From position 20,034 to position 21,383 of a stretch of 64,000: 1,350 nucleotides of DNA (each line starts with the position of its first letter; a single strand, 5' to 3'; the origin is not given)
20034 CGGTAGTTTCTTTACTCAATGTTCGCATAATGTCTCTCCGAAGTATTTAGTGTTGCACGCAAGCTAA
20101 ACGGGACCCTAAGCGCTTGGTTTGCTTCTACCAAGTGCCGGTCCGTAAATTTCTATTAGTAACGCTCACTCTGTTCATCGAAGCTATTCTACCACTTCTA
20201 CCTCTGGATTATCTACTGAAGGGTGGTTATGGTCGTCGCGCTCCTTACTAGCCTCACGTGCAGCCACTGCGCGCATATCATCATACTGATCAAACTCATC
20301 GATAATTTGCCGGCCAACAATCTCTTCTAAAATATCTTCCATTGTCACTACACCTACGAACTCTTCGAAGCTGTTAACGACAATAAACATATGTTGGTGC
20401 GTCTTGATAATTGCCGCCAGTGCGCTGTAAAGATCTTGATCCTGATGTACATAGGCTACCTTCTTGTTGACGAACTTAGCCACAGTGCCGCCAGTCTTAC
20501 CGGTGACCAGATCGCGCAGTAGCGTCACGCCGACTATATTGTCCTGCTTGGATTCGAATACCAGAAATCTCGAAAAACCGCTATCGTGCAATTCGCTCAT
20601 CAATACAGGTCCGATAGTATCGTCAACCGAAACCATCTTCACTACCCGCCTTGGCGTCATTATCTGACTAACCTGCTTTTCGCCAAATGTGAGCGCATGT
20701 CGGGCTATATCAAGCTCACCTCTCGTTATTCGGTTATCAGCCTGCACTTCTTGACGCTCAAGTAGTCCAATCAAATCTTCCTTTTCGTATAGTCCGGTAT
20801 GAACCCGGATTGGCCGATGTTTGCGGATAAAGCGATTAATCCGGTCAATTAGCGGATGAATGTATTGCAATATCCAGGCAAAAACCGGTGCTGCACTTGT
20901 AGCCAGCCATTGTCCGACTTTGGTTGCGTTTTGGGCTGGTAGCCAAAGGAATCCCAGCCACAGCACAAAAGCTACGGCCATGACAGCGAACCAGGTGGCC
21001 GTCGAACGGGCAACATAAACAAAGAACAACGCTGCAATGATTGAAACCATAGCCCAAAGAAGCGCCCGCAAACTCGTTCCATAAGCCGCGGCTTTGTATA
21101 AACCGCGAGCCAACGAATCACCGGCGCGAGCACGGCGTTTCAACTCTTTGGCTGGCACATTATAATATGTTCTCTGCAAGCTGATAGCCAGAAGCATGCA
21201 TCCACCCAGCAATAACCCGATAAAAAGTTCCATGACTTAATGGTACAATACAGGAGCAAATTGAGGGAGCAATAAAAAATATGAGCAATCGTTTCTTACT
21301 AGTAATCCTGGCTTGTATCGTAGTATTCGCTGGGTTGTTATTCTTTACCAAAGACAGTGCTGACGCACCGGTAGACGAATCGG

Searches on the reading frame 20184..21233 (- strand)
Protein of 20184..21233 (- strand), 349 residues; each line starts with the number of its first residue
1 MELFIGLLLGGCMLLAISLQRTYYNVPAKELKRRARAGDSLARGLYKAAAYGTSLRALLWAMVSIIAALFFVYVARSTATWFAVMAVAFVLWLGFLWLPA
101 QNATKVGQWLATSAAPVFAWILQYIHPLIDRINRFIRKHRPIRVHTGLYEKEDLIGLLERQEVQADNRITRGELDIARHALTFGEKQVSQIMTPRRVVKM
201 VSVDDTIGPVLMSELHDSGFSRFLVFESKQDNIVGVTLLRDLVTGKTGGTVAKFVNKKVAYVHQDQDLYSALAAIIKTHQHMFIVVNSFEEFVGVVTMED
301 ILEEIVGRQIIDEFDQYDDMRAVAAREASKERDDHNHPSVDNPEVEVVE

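Call 29: search_protein_families(library=pfam, proteins=[window:20184-21233:-], max_evalue=0.00001)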
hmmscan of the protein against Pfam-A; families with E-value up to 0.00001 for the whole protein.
window:20184-21233:- (349 aa): 1 family
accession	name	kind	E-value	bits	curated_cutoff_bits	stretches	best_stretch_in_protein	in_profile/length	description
PF00571.33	CBS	-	2.7e-11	44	24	1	252-306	2-56/57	CBS domain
